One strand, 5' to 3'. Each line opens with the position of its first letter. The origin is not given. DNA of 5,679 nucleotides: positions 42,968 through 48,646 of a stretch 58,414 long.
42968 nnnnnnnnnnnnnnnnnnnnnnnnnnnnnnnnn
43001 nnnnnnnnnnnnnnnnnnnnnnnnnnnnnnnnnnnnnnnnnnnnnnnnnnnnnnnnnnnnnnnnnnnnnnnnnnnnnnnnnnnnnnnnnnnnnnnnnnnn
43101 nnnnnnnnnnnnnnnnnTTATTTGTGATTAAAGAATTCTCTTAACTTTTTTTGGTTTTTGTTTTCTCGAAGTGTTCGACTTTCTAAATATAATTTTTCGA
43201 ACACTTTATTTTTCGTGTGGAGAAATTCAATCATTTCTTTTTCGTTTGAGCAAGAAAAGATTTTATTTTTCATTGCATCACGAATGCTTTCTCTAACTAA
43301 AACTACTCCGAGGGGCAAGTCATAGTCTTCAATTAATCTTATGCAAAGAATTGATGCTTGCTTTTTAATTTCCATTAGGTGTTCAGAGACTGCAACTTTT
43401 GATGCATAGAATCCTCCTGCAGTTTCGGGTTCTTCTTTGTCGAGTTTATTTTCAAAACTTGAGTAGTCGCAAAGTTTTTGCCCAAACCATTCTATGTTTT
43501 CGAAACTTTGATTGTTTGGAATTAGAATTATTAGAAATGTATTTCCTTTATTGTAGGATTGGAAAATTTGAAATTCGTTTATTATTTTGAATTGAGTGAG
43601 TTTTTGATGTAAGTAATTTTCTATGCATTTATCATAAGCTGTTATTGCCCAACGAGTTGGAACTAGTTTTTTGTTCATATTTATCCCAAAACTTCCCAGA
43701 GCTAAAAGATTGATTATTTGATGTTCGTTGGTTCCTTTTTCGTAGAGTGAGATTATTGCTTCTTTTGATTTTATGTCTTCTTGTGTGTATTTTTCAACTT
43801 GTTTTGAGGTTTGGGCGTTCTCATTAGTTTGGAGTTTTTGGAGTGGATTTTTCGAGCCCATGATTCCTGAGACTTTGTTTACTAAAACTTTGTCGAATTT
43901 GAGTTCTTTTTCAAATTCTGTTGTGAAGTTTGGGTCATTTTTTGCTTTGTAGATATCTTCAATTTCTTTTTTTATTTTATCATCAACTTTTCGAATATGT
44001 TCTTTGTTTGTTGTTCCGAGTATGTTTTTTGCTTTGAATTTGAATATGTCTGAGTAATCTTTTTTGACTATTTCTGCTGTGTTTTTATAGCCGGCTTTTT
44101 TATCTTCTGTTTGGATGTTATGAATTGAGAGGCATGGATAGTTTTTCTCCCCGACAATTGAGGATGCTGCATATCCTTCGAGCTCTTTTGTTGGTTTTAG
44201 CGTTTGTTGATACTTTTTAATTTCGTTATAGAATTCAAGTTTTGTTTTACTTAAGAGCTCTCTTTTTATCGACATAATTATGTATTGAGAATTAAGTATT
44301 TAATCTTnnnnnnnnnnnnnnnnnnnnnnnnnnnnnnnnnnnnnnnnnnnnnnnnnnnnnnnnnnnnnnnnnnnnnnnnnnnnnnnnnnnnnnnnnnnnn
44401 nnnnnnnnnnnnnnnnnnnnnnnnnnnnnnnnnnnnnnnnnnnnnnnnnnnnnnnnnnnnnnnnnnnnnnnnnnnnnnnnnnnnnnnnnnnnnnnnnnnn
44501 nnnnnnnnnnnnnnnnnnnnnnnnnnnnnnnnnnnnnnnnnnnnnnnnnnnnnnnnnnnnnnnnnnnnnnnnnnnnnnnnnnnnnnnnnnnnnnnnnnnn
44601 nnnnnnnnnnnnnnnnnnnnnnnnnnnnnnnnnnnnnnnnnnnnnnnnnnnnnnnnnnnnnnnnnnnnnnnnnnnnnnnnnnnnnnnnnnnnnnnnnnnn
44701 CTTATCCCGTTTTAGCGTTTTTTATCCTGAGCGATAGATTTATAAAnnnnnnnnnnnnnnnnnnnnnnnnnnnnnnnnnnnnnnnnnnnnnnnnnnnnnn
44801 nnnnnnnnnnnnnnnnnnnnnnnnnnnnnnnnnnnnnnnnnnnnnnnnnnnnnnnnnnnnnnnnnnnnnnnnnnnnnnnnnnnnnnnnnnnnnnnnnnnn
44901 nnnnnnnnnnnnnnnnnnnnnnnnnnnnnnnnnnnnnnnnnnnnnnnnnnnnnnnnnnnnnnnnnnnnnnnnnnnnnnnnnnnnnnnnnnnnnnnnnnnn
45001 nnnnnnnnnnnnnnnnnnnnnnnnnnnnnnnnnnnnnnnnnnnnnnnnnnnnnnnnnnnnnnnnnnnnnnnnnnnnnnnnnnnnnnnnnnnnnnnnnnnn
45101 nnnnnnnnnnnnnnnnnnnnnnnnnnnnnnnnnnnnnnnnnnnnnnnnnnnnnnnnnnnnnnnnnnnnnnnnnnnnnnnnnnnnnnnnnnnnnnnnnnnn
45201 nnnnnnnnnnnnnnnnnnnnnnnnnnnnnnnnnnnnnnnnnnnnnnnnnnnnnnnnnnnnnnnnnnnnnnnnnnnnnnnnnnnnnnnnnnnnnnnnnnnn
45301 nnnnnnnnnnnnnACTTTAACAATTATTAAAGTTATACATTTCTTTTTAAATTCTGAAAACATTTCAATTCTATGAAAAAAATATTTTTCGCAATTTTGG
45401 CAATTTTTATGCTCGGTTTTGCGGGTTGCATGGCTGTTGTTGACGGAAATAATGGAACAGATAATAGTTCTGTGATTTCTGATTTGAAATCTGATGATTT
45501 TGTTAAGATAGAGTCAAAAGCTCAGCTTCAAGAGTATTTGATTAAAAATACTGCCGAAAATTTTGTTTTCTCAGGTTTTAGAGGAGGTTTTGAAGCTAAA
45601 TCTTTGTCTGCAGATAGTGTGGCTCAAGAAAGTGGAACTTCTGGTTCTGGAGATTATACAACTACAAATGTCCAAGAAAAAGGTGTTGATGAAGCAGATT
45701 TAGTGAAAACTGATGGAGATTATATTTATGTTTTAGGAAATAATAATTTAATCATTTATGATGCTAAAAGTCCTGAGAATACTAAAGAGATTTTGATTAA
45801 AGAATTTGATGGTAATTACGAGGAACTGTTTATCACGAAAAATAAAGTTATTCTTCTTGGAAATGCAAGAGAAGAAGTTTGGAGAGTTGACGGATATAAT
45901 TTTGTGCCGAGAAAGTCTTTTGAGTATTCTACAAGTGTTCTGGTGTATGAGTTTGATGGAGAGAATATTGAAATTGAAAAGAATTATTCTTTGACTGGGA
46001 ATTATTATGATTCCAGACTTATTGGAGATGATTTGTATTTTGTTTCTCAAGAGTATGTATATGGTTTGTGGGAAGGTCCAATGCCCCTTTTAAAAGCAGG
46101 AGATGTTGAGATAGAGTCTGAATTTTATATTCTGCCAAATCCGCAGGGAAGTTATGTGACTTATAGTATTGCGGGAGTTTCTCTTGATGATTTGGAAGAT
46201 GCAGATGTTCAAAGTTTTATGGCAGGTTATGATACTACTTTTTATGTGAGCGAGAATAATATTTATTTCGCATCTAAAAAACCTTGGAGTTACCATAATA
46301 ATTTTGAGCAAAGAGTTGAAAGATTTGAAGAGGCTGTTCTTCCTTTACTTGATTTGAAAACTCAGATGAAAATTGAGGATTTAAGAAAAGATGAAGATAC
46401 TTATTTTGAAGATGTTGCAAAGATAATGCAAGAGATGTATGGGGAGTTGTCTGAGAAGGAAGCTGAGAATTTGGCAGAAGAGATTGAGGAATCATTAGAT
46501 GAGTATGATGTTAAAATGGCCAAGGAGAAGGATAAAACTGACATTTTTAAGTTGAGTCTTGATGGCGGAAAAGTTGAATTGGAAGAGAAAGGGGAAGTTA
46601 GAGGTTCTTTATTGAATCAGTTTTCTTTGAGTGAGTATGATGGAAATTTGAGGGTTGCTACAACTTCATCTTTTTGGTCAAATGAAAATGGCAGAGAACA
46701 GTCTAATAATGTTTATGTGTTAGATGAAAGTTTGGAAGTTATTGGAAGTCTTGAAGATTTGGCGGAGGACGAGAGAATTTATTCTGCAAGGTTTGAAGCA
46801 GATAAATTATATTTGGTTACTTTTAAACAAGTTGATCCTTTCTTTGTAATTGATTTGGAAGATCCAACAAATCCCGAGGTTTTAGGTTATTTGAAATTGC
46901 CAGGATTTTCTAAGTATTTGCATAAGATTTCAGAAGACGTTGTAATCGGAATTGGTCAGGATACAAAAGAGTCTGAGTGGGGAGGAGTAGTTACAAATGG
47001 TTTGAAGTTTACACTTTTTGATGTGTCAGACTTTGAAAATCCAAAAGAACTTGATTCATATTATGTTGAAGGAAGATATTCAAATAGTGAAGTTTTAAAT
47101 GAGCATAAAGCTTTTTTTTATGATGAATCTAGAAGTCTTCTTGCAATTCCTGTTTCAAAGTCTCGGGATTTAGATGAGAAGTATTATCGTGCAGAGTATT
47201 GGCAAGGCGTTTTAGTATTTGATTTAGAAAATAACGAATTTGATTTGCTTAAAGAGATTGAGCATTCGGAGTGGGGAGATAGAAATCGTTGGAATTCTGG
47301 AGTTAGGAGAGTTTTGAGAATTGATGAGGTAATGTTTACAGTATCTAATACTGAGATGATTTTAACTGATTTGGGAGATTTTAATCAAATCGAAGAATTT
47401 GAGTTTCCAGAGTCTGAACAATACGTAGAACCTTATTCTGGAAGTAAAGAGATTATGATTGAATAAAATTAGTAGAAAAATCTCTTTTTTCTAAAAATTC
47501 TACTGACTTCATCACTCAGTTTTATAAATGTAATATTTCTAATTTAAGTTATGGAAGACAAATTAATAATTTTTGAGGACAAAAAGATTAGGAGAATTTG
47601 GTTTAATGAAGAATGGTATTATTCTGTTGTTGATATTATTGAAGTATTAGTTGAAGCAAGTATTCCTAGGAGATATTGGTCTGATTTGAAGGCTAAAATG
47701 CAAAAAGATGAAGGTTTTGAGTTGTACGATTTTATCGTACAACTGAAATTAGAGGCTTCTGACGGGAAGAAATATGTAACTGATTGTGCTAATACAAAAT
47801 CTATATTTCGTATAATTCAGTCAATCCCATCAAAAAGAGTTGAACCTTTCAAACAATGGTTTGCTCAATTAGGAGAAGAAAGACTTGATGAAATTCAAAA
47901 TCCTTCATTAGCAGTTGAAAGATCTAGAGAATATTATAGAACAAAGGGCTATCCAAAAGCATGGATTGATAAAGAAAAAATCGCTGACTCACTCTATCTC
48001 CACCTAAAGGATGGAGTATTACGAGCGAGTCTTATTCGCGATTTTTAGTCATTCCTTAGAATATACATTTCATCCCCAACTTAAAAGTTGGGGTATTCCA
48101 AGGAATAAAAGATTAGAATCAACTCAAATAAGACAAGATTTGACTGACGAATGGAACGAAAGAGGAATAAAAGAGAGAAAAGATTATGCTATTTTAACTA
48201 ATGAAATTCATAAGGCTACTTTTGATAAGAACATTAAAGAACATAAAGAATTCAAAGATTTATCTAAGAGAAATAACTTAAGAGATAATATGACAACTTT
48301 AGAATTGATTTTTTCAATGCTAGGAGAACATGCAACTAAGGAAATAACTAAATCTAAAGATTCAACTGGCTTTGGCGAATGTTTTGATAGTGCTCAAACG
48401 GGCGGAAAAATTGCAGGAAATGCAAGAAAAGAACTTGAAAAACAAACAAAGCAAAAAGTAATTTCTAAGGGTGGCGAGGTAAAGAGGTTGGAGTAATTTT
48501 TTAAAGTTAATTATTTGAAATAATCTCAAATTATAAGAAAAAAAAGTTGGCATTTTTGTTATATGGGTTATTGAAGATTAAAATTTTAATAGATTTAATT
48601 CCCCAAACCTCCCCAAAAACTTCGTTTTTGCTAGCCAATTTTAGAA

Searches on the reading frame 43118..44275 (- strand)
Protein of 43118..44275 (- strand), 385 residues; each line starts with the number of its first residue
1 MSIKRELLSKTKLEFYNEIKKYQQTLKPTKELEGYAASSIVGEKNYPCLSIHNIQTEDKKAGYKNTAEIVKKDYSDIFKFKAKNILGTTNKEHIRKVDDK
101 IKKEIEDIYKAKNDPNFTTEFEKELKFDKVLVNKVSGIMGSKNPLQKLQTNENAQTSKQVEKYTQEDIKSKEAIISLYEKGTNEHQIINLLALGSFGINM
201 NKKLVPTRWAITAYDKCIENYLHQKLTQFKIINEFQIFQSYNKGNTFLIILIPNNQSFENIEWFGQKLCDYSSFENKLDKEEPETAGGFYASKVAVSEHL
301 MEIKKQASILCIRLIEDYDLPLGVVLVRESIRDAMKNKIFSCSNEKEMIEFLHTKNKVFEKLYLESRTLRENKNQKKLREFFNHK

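Call 55: search_protein_families(library=pfam, proteins=[window:43118-44275:-], max_evalue=0.001)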
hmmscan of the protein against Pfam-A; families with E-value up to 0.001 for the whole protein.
window:43118-44275:- (385 aa): 2 families
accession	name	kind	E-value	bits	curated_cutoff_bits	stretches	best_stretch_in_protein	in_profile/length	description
PF04894.17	Nre_N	-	2.2e-51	175.7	25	1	15-266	9-265/270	Archaeal Nre, N-terminal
PF04895.17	Nre_C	-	1e-22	80.5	27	1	280-381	7-110/110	Archaeal Nre, C-terminal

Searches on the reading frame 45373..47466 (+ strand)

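Call 7: search_protein_families(library=pfam, proteins=[window:45373-47466:+])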
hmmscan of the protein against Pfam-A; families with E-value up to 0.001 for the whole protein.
window:45373-47466:+ (697 aa): 1 family
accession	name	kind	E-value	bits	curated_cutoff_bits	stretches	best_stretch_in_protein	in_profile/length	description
PF09826.15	Beta_propel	-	5.3e-139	464.7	22.4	1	95-669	1-494/495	Beta propeller domain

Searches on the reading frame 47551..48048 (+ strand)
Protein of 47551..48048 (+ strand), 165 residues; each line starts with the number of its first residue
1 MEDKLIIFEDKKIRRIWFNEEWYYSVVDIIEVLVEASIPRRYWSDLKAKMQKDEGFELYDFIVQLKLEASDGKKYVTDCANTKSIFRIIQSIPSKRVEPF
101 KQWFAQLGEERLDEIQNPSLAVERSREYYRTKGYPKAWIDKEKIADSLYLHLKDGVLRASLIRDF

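Call 7: search_protein_families(library=pfam, proteins=[window:47551-48048:+])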
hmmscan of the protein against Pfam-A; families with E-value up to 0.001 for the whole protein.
window:47551-48048:+ (165 aa): 1 family
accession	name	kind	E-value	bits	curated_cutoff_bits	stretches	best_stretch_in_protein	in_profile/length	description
PF02498.22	Bro-N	-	1.2e-07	32.7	25.6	1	12-106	1-92/96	BRO family, N-terminal domain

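Call 26: search_protein_families(library=ncbifam, proteins=[window:47551-48048:+], max_evalue=0.01)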
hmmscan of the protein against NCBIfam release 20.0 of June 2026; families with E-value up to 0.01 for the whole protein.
window:47551-48048:+ (165 aa): 0 families

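Call 28: find_homologous_proteins(query=window:47551-48048:+, max_evalue=1e-10)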
Query window:47551-48048:+ (165 aa): 5844 proteins with E <= 1e-10 among 5879 candidates; the best 120 are listed.
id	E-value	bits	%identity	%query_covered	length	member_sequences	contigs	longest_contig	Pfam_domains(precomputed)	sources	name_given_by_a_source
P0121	1.1e-103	362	100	100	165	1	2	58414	PF02498.23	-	-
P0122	2.7e-62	228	70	84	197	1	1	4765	PF02498.23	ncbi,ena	-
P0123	2.9e-61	224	72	83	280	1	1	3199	PF02498.23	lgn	-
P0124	3.0e-61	224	71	84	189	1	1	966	PF02498.23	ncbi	-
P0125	7.0e-61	223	68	85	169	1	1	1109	PF02498.23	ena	-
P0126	1.0e-60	222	68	85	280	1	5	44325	PF02498.23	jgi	-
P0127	1.3e-60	222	69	85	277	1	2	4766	PF02498.23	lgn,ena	-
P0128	1.3e-60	222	69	83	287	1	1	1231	PF02498.23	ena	-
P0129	3.4e-60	221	69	85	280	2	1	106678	PF02498.23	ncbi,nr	ncbi:MAG: Bro-N domain-containing protein [Candidatus Aenigmarchaeota archaeon]|nr:Bro-N domain-cont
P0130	4.2e-60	220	68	85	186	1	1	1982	PF02498.23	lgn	-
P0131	1.3e-59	219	70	85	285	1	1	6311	PF02498.23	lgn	-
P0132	1.5e-59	219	69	85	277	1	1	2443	PF02498.23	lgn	-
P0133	1.6e-59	219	68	85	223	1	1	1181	PF02498.23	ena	-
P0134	1.7e-59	218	69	84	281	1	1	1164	PF02498.23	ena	-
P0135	1.7e-59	218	68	84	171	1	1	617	PF02498.23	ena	-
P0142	1.9e-58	215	67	85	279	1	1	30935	PF02498.23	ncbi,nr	ncbi:Bro-N domain-containing protein [Candidatus Woesearchaeota archaeon]|nr:Bro-N domain-containing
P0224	9.9e-55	203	67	85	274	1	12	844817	PF02498.23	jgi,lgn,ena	jgi:DNA-damage-inducible protein D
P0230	1.2e-54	203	66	83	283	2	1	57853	PF02498.23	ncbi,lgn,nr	ncbi:Bro-N domain-containing protein [Candidatus Woesearchaeota archaeon]|nr:Bro-N domain-containing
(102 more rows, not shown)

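Call 37: find_encoding_contigs(protein=P0123, flank=3000, max_places=3)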
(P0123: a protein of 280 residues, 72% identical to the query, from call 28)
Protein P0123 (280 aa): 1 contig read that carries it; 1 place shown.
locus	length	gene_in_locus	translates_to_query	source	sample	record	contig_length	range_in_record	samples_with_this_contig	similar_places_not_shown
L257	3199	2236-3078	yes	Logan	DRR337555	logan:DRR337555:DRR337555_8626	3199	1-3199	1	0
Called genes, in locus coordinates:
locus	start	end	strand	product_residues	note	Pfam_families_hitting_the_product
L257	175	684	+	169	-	PF02498:Bro-N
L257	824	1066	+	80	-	-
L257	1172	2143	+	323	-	-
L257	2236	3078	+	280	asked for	PF02498:Bro-N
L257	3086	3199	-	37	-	?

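Call 38: find_encoding_contigs(protein=P0122, flank=3000, max_places=3)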
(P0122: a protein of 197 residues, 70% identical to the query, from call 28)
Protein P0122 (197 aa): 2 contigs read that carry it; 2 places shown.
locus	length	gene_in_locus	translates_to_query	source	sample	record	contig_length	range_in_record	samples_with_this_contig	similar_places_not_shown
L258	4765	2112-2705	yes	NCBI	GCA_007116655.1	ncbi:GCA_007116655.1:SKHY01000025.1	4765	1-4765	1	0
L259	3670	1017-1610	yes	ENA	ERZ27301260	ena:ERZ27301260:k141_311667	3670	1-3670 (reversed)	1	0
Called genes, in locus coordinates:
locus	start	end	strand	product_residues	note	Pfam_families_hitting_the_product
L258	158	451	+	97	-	PF07603:Lcl_C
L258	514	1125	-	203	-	-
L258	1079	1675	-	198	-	-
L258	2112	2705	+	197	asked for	PF02498:Bro-N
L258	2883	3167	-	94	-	PF04032:Rpr2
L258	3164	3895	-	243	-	PF00154:RecA_N, PF06745:ATPase, PF08423:Rad51, PF13481:AAA_25 (weak), PF13479:AAA_24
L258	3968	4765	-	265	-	?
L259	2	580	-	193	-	?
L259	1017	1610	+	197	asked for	PF02498:Bro-N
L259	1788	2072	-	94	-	PF04032:Rpr2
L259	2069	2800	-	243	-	PF00154:RecA_N, PF06745:ATPase, PF08423:Rad51, PF13481:AAA_25 (weak), PF13479:AAA_24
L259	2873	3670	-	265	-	?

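Call 39: find_encoding_contigs(protein=P0126, flank=3000, max_places=5)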
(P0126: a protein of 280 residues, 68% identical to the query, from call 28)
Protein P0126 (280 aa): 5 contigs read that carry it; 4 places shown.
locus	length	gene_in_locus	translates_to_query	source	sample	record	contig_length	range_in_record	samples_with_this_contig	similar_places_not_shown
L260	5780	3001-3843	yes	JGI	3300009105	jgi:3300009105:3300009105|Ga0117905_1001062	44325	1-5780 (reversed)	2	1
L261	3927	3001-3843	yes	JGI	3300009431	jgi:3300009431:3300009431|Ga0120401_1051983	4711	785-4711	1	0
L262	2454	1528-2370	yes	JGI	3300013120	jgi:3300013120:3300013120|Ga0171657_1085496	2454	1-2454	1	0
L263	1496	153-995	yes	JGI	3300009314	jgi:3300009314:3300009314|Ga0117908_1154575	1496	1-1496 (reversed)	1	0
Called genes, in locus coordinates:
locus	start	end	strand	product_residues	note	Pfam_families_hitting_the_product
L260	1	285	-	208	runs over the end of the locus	-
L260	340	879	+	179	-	-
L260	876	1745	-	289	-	-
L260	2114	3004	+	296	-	PF03881:Fructosamin_kin, PF01636:APH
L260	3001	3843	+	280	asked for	PF02498:Bro-N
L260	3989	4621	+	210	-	PF24367:DUF7523 (weak), PF13840:ACT_7 (weak)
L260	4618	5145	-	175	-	PF01909:NTP_transf_2 (weak), PF18765:Polbeta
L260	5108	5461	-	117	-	-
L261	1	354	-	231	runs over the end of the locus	-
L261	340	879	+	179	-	-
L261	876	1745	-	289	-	-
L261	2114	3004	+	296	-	PF03881:Fructosamin_kin, PF01636:APH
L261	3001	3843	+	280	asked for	PF02498:Bro-N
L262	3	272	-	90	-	?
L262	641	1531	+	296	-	PF03881:Fructosamin_kin, PF01636:APH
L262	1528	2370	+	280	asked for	PF02498:Bro-N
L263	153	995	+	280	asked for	PF02498:Bro-N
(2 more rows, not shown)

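Call 46: search_protein_families(library=pfam, proteins=[P0126], max_evalue=0.01)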
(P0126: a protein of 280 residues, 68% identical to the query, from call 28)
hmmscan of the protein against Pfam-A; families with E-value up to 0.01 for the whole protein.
P0126 (280 aa): 1 family
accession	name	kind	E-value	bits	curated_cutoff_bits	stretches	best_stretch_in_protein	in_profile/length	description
PF02498.22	Bro-N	-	7.4e-11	43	25.6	1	16-109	1-92/96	BRO family, N-terminal domain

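Call 60: search_protein_families(library=ncbifam, proteins=[P0126], max_evalue=0.1)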
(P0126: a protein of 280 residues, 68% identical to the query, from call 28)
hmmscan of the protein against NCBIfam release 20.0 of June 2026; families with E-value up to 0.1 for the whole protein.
P0126 (280 aa): 1 family
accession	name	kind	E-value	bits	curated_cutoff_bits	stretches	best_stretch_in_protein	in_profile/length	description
NF008573.0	PRK11525.1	equivalog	0.00028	20.3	242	1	151-253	148-247/288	DNA damage-inducible protein D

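Call 83: find_encoding_contigs(protein=P0224, flank=1200, max_places=4)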
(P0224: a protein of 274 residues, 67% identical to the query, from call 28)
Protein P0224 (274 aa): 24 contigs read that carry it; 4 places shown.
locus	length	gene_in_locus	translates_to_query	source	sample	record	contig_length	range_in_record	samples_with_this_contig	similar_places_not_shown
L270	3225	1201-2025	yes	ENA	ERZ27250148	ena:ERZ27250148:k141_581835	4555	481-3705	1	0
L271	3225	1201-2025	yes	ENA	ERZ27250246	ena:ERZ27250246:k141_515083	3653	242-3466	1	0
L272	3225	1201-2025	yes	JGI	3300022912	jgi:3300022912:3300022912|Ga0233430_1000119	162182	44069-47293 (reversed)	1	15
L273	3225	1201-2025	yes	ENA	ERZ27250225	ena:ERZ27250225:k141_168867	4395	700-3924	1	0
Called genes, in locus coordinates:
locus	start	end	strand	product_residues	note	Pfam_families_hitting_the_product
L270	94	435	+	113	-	PF02675:AdoMet_dc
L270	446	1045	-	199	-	PF00702:Hydrolase, PF13419:HAD_2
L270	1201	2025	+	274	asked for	PF02498:Bro-N (weak)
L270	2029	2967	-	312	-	PF09376:NurA (faint)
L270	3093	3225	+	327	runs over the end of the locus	?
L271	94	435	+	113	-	PF02675:AdoMet_dc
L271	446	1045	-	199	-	PF00702:Hydrolase, PF13419:HAD_2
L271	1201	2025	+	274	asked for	PF02498:Bro-N (weak)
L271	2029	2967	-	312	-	PF09376:NurA (faint)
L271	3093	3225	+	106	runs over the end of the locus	?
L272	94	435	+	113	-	PF02675:AdoMet_dc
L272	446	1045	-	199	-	PF00702:Hydrolase, PF13419:HAD_2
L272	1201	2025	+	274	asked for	PF02498:Bro-N (weak)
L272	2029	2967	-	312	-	PF09376:NurA (faint)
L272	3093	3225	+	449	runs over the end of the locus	PF03023:MurJ (weak), PF01554:MatE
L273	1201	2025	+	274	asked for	PF02498:Bro-N (weak)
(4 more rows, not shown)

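Call 84: find_encoding_contigs(protein=P0230, flank=1200, max_places=2)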
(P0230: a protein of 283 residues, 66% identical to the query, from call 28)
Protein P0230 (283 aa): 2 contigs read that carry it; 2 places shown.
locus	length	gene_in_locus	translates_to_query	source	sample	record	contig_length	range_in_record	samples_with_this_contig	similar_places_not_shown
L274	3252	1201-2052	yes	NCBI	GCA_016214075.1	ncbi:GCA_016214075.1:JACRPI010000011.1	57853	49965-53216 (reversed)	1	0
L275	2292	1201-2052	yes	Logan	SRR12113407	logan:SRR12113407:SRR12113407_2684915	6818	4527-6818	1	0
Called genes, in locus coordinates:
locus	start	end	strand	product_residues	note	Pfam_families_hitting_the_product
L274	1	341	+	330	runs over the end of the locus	PF01515:PTA_PTB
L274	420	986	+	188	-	PF07690:MFS_1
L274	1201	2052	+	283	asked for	PF02498:Bro-N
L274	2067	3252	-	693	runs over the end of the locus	PF03030:H_PPase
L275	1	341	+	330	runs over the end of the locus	PF01515:PTA_PTB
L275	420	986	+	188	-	PF07690:MFS_1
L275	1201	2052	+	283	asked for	PF02498:Bro-N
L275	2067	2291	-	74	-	?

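Call 85: find_encoding_contigs(protein=P0142, flank=1200, max_places=2)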
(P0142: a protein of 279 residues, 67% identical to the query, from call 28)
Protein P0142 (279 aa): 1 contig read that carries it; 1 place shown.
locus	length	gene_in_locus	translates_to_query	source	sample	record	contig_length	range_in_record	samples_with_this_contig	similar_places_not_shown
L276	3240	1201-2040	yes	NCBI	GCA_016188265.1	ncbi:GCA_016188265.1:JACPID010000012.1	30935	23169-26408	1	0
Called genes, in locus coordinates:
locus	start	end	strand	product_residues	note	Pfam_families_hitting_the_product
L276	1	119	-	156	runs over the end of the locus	-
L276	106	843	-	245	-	PF00730:HhH-GPD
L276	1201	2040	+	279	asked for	PF02498:Bro-N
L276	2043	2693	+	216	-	PF12705:PDDEXK_1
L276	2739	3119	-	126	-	PF01201:Ribosomal_S8e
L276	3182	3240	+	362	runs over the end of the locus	PF27233:MJ0711_N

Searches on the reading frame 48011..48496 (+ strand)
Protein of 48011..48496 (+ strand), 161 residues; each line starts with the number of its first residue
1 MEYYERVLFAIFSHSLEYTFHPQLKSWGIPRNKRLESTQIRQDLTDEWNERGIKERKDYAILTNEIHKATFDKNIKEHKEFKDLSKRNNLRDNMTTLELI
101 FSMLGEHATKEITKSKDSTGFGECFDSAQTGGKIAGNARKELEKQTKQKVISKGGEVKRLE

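Call 7: search_protein_families(library=pfam, proteins=[window:48011-48496:+])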
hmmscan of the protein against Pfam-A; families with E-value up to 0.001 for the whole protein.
window:48011-48496:+ (161 aa): 0 families

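Call 26: search_protein_families(library=ncbifam, proteins=[window:48011-48496:+], max_evalue=0.01)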
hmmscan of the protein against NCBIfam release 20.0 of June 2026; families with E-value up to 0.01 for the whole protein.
window:48011-48496:+ (161 aa): 1 family
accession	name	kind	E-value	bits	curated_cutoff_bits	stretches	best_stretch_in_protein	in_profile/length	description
NF008573.0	PRK11525.1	equivalog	2.3e-05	23.9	242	1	36-117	144-226/288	DNA damage-inducible protein D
